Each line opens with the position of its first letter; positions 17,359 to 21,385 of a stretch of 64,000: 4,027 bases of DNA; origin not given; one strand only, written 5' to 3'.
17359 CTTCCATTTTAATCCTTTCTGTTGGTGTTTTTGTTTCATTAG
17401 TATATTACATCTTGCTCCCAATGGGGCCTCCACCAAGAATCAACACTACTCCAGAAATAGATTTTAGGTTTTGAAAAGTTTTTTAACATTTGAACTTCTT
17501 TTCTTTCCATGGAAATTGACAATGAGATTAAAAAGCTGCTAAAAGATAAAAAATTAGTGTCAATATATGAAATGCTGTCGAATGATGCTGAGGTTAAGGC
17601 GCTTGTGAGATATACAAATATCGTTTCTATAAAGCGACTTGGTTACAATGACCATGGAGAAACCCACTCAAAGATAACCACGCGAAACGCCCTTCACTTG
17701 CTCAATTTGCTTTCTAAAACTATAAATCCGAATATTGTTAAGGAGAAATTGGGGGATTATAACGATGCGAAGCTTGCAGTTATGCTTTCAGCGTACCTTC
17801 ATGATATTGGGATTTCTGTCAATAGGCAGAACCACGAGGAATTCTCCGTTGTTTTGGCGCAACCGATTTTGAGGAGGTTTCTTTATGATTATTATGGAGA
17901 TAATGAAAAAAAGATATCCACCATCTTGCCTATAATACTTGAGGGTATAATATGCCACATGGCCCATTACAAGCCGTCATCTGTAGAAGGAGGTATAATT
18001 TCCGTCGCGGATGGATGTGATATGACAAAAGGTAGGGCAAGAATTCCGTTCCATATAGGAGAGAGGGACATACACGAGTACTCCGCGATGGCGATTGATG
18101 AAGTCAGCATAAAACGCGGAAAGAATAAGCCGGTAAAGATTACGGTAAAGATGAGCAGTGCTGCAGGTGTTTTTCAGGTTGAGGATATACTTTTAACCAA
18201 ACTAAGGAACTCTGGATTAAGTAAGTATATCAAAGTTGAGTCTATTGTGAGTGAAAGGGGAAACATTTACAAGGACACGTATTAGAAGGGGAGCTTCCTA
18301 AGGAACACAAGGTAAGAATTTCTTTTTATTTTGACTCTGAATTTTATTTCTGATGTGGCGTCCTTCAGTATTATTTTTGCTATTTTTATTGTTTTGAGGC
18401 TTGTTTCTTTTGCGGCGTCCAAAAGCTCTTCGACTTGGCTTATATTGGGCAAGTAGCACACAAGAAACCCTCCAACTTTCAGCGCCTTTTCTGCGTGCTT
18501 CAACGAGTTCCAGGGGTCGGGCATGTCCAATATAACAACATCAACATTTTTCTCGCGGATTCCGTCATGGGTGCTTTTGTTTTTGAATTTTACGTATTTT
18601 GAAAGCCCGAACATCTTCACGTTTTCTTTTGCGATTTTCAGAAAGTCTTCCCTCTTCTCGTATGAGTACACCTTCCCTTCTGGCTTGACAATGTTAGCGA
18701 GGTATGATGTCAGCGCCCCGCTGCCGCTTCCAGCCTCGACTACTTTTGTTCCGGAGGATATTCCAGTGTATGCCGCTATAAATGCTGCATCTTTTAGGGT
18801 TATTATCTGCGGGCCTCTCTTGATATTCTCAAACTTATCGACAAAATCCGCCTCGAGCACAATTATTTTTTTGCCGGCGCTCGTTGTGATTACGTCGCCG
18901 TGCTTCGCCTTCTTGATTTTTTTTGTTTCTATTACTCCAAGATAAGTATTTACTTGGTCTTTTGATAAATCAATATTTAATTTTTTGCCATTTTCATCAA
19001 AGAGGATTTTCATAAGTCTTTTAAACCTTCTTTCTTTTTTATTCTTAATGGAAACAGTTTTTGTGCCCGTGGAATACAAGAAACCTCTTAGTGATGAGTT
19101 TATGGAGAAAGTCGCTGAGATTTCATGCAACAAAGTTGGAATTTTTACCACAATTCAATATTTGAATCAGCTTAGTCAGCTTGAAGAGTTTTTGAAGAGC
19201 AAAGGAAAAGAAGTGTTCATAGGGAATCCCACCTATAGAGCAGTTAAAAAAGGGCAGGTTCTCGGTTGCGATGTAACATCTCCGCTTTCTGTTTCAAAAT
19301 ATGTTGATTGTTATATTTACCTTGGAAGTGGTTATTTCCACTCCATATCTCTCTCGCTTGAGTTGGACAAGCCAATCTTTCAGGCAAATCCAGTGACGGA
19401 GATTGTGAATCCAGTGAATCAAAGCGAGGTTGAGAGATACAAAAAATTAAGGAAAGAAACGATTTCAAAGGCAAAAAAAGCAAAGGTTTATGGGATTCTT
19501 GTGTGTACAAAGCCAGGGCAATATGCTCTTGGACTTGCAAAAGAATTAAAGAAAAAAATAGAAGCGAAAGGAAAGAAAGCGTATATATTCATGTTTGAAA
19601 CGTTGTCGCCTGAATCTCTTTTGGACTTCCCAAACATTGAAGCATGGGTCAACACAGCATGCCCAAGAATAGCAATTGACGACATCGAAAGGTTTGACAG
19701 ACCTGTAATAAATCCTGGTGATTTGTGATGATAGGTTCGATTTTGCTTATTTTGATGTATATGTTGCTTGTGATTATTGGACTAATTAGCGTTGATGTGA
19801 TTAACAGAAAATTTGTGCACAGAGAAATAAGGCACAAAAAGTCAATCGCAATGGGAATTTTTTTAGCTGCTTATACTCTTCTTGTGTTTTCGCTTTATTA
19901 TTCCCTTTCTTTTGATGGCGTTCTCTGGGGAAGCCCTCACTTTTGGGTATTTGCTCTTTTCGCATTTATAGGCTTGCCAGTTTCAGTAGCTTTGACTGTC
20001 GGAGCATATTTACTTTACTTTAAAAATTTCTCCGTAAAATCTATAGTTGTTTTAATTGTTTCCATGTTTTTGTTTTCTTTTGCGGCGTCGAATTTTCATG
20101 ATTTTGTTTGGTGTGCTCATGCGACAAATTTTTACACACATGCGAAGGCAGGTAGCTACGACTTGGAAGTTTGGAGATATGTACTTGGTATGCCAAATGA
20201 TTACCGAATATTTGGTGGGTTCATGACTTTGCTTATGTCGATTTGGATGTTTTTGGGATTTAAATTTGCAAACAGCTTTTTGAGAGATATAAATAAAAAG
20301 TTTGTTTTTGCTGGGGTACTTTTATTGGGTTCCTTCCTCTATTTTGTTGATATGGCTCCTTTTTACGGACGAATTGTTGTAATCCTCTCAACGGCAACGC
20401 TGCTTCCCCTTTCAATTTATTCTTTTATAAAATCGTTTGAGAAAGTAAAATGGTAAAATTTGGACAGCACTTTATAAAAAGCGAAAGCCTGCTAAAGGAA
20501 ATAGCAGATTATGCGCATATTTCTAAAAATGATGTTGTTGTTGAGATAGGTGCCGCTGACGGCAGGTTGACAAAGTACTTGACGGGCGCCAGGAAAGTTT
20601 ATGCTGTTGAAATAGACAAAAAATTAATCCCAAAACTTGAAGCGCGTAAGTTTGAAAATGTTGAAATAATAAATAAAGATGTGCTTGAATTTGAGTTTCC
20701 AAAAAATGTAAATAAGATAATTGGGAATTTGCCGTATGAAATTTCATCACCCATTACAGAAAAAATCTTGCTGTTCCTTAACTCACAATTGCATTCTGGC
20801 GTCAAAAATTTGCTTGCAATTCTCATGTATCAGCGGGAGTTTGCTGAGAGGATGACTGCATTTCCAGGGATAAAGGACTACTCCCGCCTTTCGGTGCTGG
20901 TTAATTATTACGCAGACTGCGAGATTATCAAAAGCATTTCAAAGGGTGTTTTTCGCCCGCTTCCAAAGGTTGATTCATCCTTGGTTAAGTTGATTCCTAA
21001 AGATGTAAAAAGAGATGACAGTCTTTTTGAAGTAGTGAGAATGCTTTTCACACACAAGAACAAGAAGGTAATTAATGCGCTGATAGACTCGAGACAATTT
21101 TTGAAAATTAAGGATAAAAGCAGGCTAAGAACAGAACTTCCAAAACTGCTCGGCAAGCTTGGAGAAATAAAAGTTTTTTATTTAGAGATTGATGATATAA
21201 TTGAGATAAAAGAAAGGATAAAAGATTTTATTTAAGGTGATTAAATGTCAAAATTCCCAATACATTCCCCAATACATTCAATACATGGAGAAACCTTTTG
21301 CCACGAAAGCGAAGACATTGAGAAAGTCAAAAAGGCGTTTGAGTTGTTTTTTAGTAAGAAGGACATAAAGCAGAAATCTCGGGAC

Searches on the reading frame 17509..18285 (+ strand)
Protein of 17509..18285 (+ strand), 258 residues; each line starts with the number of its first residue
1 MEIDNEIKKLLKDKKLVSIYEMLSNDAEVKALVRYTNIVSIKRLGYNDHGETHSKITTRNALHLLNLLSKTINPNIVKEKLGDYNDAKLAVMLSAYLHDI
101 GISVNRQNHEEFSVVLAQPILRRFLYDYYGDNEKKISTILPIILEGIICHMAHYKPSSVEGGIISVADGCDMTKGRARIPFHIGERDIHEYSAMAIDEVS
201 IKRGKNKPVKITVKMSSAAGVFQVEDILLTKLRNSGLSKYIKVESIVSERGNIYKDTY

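Call 75: search_protein_families(library=pfam, proteins=[window:17509-18285:+], max_evalue=0.0001)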
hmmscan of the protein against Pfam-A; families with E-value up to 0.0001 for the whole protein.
window:17509-18285:+ (258 aa): 1 family
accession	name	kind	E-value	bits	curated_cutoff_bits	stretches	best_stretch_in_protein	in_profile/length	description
PF01966.28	HD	-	7.3e-05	23.5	22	0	81-172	19-115/116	HD domain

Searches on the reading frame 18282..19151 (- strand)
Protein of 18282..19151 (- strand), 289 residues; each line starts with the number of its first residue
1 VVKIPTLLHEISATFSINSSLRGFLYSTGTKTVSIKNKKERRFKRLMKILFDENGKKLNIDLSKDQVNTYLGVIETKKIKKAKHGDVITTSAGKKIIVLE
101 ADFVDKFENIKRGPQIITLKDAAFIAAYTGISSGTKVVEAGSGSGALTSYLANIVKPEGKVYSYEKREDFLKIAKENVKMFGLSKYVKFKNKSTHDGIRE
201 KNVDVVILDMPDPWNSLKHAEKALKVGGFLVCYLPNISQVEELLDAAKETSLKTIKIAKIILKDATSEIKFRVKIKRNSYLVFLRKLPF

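Call 75: search_protein_families(library=pfam, proteins=[window:18282-19151:-], max_evalue=0.0001)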
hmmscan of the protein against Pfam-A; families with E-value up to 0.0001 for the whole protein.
window:18282-19151:- (289 aa): 9 families
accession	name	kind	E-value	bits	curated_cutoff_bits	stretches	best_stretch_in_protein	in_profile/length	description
PF08704.16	GCD14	-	4.2e-26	92.6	26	1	114-264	21-176/247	tRNA methyltransferase complex GCD14 subunit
PF13847.12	Methyltransf_31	-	8.7e-13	48.6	27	1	131-252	1-127/145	Methyltransferase domain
PF01135.25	PCMT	-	1e-09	38.9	20.3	1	103-199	43-138/210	Protein-L-isoaspartate(D-aspartate) O-methyltransferase (PCMT)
PF01209.24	Ubie_methyltran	-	3e-07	30.5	20.1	1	124-241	38-158/233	ubiE/COQ5 methyltransferase family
PF00398.26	RrnaAD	-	5.5e-07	29.4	24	1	126-179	23-73/263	Ribosomal RNA adenine dimethylase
PF08241.18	Methyltransf_11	-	3.9e-06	27.9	21.2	1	139-232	2-95/95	Methyltransferase domain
PF01728.25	FtsJ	-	2.3e-05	24.8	24.1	1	126-237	14-115/181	FtsJ-like methyltransferase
PF13649.12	Methyltransf_25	-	3.6e-05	24.8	27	1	137-228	1-97/97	Methyltransferase domain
PF01189.24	Methyltr_RsmB-F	-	5.4e-05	23.4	27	0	137-221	12-98/199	16S rRNA methyltransferase RsmB/F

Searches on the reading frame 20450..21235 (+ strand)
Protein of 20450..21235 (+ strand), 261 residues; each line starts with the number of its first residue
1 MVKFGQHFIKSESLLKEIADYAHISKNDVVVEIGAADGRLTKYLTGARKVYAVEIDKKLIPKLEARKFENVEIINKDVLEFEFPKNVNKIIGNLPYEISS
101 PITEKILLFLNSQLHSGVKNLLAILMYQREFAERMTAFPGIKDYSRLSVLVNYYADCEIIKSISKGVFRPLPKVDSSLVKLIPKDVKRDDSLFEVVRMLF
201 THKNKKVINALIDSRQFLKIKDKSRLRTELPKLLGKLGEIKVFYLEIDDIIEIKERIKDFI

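Call 76: search_protein_families(library=pfam, proteins=[window:20450-21235:+], max_evalue=0.0001)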
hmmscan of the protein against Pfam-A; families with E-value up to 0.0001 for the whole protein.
window:20450-21235:+ (261 aa): 3 families
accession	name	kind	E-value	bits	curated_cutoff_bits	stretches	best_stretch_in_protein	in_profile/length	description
PF00398.26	RrnaAD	-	5.9e-50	170.3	24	1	3-212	7-224/263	Ribosomal RNA adenine dimethylase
PF01728.25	FtsJ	-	7.9e-06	26.4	24.1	1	15-91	9-88/181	FtsJ-like methyltransferase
PF05219.18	DREV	-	5.1e-05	23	26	1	1-81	64-150/265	DREV methyltransferase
